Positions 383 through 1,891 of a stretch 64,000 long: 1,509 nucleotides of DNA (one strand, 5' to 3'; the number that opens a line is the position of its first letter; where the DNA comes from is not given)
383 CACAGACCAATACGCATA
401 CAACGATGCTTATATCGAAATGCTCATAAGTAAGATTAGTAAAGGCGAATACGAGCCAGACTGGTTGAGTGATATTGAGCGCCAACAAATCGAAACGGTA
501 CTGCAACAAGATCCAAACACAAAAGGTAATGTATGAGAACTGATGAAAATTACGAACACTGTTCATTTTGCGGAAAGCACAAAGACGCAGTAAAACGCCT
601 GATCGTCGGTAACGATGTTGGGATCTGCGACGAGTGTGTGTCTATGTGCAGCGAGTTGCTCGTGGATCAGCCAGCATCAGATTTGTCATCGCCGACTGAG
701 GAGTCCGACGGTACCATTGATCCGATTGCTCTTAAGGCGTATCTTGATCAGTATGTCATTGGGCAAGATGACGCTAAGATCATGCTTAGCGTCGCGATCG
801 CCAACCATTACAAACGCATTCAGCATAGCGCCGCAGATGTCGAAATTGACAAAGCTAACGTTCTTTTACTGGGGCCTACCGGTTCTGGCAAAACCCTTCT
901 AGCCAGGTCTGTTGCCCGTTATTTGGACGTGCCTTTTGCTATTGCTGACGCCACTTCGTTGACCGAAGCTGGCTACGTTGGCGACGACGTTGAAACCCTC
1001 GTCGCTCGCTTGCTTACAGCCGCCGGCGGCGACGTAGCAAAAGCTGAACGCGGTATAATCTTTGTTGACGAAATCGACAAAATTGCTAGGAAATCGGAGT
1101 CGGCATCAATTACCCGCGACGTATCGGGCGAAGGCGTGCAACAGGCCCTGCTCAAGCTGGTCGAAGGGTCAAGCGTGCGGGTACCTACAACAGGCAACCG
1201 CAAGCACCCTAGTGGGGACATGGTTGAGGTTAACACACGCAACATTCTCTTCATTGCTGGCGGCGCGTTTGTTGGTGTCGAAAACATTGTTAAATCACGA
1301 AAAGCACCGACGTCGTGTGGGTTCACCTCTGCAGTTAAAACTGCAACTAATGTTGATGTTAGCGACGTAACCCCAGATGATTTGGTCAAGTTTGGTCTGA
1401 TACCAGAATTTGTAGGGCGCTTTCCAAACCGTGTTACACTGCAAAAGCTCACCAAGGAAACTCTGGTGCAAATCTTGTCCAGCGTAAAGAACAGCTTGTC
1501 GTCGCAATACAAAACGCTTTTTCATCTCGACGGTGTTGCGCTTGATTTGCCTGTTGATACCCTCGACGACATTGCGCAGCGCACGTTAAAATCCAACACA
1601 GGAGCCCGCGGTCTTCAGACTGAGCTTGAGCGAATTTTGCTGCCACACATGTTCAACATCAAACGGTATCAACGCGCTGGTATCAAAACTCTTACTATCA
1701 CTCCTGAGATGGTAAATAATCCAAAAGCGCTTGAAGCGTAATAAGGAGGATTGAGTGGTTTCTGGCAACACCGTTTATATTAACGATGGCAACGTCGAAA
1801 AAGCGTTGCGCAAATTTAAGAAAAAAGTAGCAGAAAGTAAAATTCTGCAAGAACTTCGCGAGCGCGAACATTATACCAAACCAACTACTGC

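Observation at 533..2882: Virus-encoded proteostasis and translation toolkit: ClpX, bS21, Hsp20 and ClpS in one block, with ClpP, GroES-like, IF-1, a bL12-CTD protein and a ppGpp hydrolase elsewhere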

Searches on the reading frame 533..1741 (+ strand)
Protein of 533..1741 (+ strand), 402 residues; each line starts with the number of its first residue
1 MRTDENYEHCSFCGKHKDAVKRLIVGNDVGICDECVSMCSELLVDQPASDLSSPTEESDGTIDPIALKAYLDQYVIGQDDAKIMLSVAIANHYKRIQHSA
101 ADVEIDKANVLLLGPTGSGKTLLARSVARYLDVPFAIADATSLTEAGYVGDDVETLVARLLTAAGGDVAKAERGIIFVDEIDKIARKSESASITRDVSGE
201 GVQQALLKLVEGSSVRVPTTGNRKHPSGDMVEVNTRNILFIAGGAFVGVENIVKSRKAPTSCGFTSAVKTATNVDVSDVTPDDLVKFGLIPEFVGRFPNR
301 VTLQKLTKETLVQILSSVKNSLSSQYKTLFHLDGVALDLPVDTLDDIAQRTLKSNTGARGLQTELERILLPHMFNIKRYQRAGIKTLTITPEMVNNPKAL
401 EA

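Call 4: search_protein_families(library=pfam, proteins=[window:533-1741:+], max_evalue=0.01)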
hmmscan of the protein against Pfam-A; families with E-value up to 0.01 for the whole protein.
window:533-1741:+ (402 aa): 16 families
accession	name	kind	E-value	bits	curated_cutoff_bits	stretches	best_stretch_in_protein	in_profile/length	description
PF07724.20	AAA_2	-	1.2e-32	113.7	27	1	107-299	3-165/166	AAA domain (Cdc48 subfamily)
PF00004.35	AAA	-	3.6e-17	63.5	21.2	1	110-216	1-98/131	ATPase family associated with various cellular activities (AAA)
PF06689.19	zf-C4_ClpX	-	6.9e-14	51.9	27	1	9-43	2-37/39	ClpX C4-type zinc finger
PF00493.29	MCM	-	2.2e-07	30.6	23.3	1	70-190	21-139/224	MCM P-loop domain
PF01078.27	Mg_chelatase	-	1.4e-06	28.3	20.3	0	107-130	22-45/207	Magnesium chelatase, subunit ChlI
PF10431.15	ClpB_D2-small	-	3.2e-06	27.5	21.9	1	306-374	1-65/81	C-terminal, D2-small domain, of ClpB protein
PF05496.18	RuvB_N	-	3.2e-06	27.4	27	1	71-189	6-101/159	Holliday junction DNA helicase RuvB P-loop domain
PF07728.20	AAA_5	-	3.6e-06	27.5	22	1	109-186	1-80/139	AAA domain (dynein-related subfamily)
PF00158.32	Sigma54_activat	-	4.4e-06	26.9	20.2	1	92-186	7-107/168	Sigma-54 interaction domain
PF13191.12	AAA_16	-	0.00012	23.1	32.6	1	108-143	25-63/167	AAA ATPase domain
PF13401.12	AAA_22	-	0.00044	21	27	1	108-158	6-59/130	AAA domain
PF14532.12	Sigma54_activ_2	-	0.0033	18.1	25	0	92-186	6-83/138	Sigma-54 interaction domain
PF01695.23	IstB_IS21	-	0.0034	17.3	24.1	1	106-128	91-113/238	IstB-like ATP binding protein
PF00270.35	DEAD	-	0.0052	17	26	0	95-124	2-31/167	DEAD/DEAH box helicase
PF13173.12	AAA_14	-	0.0058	17.1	27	1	109-220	4-105/129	AAA domain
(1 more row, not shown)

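Call 9: search_protein_families(library=phrogs, proteins=[window:533-1741:+], max_evalue=0.001)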
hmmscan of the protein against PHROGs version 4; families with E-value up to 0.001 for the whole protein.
window:533-1741:+ (402 aa): 19 families
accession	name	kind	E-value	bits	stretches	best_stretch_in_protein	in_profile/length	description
phrog_4339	-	unknown function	1e-99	336.2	2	166-390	350-525/552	-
phrog_5534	-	unknown function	1.1e-22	81.6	2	109-253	29-161/273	-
phrog_4871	-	other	8e-14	52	2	277-369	635-724/764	ATP-dependent protease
phrog_5846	-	DNA, RNA and nucleotide metabolism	1.6e-10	41.8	1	75-191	18-113/380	clamp loader of DNA polymerase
phrog_3757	-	unknown function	1.9e-10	41.7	1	101-190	121-202/367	-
phrog_6797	-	unknown function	7.9e-09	36.7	1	9-43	65-99/107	-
phrog_12435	-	other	2.1e-08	35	1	5-46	3-44/65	protease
phrog_10401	-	other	9.1e-08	32.3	1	59-191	426-537/667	ATPase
phrog_30773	-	unknown function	1.7e-07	30.9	1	101-189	191-272/666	-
phrog_11838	-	DNA, RNA and nucleotide metabolism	4.1e-07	30.5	1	96-193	29-119/420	clamp loader of DNA polymerase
phrog_20296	-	unknown function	7.9e-06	27.1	1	6-84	3-84/121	-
phrog_7998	-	unknown function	1.4e-05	25.4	1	97-187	33-133/339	-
phrog_16448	-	other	1.7e-05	24.3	1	103-191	446-534/680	ATPase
phrog_168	-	DNA, RNA and nucleotide metabolism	2.1e-05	25.3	1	108-187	43-115/314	clamp loader of DNA polymerase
phrog_249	-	moron, auxiliary metabolic gene and host takeover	2.1e-05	25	1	107-183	127-204/380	porphyrin biosynthesis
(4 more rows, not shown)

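Call 10: search_dna_similar(query=window:533-1741:+, collection=phages, mode=protein, max_rows=30)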
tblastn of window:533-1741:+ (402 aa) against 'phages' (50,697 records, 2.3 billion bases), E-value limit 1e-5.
Records with a match: 284; places in all: 293; records where one place covers at least 80% of the query: 62.
Best place of each record, by identity: <60% 284.
By first word of the organism name: Pseudomonas 95; Erwinia 50; Bacteriophage 33; Salmonella 20; Prevotella 15; Listeria 10; Proteus 10; Vibrio 10; Escherichia 5; Klebsiella 5; and 16 more.
By host as written in the record: - 47; Pseudomonas aeruginosa 38; Erwinia amylovora 30; Pseudomonas aeruginosa PAO1 16; Prevotella sp. 15; Erwinia amylovora ATCC 29780 15; Pseudomonas aeruginosa ATCC 27853 12; Listeria monocytogenes 10; and 59 more.
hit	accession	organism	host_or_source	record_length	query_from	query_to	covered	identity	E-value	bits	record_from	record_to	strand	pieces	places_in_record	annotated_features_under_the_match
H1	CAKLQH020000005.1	Acinetobacter phage MD-2021a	not known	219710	5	395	97%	51.1%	2e-124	402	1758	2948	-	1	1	clpX: ATP-dependent specificity component of ClpP serine protease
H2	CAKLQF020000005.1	Acinetobacter phage MD-2021a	not known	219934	5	395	97%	51.1%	2e-124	402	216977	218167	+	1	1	clpX: ATP-dependent specificity component of ClpP serine protease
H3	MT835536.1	Bacteriophage sp.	human fecal samples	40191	2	399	99%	50.1%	1e-121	393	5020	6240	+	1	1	record has no annotation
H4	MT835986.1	Bacteriophage sp.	human fecal samples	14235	9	376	92%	53.7%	1e-124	402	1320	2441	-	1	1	record has no annotation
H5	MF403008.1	Agrobacterium phage Atu_ph07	Agrobacterium tumefaciens C58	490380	1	396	99%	49.6%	1e-120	390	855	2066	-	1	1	ATP-dependent Clp protease ATP-binding subunit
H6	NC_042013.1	Agrobacterium phage Atu_ph07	Agrobacterium tumefaciens C58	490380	1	396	99%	49.6%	1e-120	390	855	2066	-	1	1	ATP-dependent Clp protease ATP-binding subunit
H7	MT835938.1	Bacteriophage sp.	human fecal samples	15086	10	374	91%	53.2%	4e-116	377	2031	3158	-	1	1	record has no annotation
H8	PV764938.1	Sinorhizobium phage Phosso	Sinohrizobium meliloti NRRL L-50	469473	10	389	95%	50.6%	8e-119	385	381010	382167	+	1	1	ATP-dependent Clp protease ATP-binding subunit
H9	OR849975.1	Staphylococcus phage SA 1298 Kay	Staphylococcus aureus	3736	4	395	98%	48.9%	6e-119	378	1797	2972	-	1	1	record has no annotation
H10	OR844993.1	Staphylococcus phage SA 1306 Kay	Staphylococcus aureus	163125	4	395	98%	48.9%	2e-116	378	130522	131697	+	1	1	record has no annotation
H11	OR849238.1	Listeria phage LM 4-14-1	Listeria monocytogenes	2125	9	392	96%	49.2%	2e-123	377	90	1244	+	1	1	record has no annotation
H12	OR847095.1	Listeria phage LM 4-11-1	Listeria monocytogenes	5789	9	392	96%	49.2%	3e-116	377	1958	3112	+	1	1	record has no annotation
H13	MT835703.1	Bacteriophage sp.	human fecal samples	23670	9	376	92%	51.3%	4e-120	389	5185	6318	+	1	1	record has no annotation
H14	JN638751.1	Bacillus phage G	Bacillus megaterium str. ATCC 43725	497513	10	396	96%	48.6%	2e-115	376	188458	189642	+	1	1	258: gp258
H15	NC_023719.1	Bacillus phage G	Bacillus megaterium str. ATCC 43725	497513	10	396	96%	48.6%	2e-115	376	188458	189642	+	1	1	258: gp258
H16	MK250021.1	Prevotella phage Lak-B2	Prevotella sp.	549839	3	376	93%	49.7%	6e-106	348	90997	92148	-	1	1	record has no annotation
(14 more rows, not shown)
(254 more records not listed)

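Call 12: find_encoding_contigs(protein=window:533-1741:+, flank=10000, max_places=6)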
Protein window:533-1741:+ (402 aa): 2 contigs read that carry it; 2 places shown.
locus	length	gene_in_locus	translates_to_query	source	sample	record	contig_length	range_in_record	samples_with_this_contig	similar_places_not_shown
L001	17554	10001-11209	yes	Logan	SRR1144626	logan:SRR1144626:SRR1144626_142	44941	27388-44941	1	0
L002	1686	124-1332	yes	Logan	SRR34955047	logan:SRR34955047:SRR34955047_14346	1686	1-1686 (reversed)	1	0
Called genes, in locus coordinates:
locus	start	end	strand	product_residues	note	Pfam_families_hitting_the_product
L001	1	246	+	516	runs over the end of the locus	PF12708:Pect-lyase_RHGA_epim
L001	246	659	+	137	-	-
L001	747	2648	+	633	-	PF02867:Ribonuc_red_lgC (faint)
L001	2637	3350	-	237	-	-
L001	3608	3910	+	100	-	-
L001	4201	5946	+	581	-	-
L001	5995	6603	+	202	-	PF07486:Hydrolase_2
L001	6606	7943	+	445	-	PF01068:DNA_ligase_A_M, PF14743:DNA_ligase_OB_2 (weak)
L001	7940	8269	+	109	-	-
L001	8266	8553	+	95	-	-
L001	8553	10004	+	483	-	-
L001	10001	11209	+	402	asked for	PF06689:zf-C4_ClpX, PF00493:MCM (weak), PF01078:Mg_chelatase (faint), PF05496:RuvB_N (weak), PF10431:ClpB_D2-small (faint), PF00004:AAA, PF07724:AAA_2, PF07728:AAA_5 (weak), +1 more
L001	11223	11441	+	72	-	PF01165:Ribosomal_S21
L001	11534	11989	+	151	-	PF00011:HSP20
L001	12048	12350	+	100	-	PF02617:ClpS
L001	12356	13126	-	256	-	-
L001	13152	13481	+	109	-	-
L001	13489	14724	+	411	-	-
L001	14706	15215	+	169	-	-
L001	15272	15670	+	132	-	PF00542:Ribosomal_L12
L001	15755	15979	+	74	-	-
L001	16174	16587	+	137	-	PF00782:DSPc (weak)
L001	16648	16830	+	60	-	-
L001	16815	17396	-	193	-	PF07460:NUMOD3 (faint)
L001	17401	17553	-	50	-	?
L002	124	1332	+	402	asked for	PF06689:zf-C4_ClpX, PF00493:MCM (weak), PF01078:Mg_chelatase (faint), PF05496:RuvB_N (weak), PF10431:ClpB_D2-small (faint), PF00004:AAA, PF07724:AAA_2, PF07728:AAA_5 (weak), +1 more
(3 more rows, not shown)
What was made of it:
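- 1..536 (+): 3' part of a 483-aa gene that starts upstream of the window. Its stop overlaps the ClpX start by 4 nt. It is conserved upstream of the island in relatives and has an N-terminal membrane/coiled-coil region. Logan contig L001 calls a 483-aa gene ending at window position 536 (call 12).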

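Call 17: find_related_loci(query=window:533-1741:+, collection=viral_contigs, flank=10000)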
Query window:533-1741:+ (402 aa) in viral_contigs; peptide patterns used: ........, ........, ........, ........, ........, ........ (x = any residue, [..] = any of these).
155 stretches matched a pattern; 147 encode a relative of the query (tblastn E <= 1e-3); the best 80 are kept; 80 distinct loci.
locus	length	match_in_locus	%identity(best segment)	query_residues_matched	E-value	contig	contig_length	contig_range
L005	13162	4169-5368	65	1-402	1e-176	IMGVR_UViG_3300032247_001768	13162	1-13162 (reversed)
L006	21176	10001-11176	67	1-397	7e-176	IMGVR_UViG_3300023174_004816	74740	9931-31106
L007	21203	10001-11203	65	1-402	2e-175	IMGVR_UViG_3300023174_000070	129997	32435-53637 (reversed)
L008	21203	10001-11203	65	1-402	8e-175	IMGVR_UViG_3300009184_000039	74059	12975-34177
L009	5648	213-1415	65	1-402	1e-177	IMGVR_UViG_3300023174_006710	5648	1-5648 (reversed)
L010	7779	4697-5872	66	1-397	4e-174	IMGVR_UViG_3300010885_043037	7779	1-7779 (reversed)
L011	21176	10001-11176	66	1-397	4e-173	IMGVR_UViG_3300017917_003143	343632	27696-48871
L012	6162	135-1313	65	1-398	3e-174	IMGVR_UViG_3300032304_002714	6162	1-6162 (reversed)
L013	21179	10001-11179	64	1-398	6e-171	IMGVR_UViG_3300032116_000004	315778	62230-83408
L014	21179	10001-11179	64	1-398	6e-171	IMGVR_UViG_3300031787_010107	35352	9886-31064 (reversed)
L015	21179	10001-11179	64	1-398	6e-171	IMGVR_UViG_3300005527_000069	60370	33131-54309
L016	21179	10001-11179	64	1-398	5e-170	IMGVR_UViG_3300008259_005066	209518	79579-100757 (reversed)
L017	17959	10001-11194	63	1-401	4e-169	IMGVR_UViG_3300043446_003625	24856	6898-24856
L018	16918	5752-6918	64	7-400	3e-168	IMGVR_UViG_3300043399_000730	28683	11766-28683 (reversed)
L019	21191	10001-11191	62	1-400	2e-165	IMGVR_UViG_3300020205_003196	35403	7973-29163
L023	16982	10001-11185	61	7-402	3e-161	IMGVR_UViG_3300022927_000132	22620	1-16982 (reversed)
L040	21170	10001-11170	60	10-400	4e-156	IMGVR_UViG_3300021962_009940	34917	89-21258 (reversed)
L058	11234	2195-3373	57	1-397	6e-151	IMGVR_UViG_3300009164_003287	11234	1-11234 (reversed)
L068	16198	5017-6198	57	1-400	2e-144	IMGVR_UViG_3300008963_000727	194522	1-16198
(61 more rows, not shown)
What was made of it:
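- Relatives are IMG/VR viral contigs of 150-367 kb (call 17).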

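Call 20: get_annotated_region(hit=H5, flank=8000)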
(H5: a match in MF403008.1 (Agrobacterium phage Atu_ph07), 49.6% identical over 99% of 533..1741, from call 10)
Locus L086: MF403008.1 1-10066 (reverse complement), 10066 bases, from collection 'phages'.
description: Agrobacterium phage Atu_ph07, complete genome.
organism: Agrobacterium phage Atu_ph07 (NCBI taxid 2024264)
taxonomy: Viruses; Duplodnaviria; Heunggongvirae; Uroviricota; Caudoviricetes; Polybotosvirus; Polybotosvirus Atuph07
host: Agrobacterium tumefaciens C58; source: -; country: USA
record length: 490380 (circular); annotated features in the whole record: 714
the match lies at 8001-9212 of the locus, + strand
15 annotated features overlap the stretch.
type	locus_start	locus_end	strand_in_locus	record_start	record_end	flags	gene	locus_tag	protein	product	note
CDS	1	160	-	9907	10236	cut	-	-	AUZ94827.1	hypothetical protein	-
CDS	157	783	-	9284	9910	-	-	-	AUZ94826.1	hypothetical protein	-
CDS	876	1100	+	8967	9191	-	-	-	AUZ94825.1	hypothetical protein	-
CDS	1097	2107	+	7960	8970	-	-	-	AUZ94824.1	hypothetical protein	-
CDS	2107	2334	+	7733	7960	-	-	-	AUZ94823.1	hypothetical protein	-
CDS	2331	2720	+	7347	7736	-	-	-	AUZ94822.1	hypothetical protein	-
CDS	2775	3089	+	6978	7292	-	-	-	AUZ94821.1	hypothetical protein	-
CDS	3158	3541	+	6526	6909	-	-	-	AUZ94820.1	hypothetical protein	-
CDS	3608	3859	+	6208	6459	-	-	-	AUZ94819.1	hypothetical protein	-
CDS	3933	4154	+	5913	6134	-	-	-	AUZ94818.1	hypothetical protein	-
CDS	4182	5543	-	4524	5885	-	-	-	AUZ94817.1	topoisomerase IV subunit A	-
CDS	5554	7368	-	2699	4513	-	-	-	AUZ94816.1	DNA topoisomerase large subunit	-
CDS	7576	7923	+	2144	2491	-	-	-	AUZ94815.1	hypothetical protein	-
CDS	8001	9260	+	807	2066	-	-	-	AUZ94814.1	ATP-dependent Clp protease ATP-binding subunit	-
CDS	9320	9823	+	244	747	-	-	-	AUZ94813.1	translation initiation factor 3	-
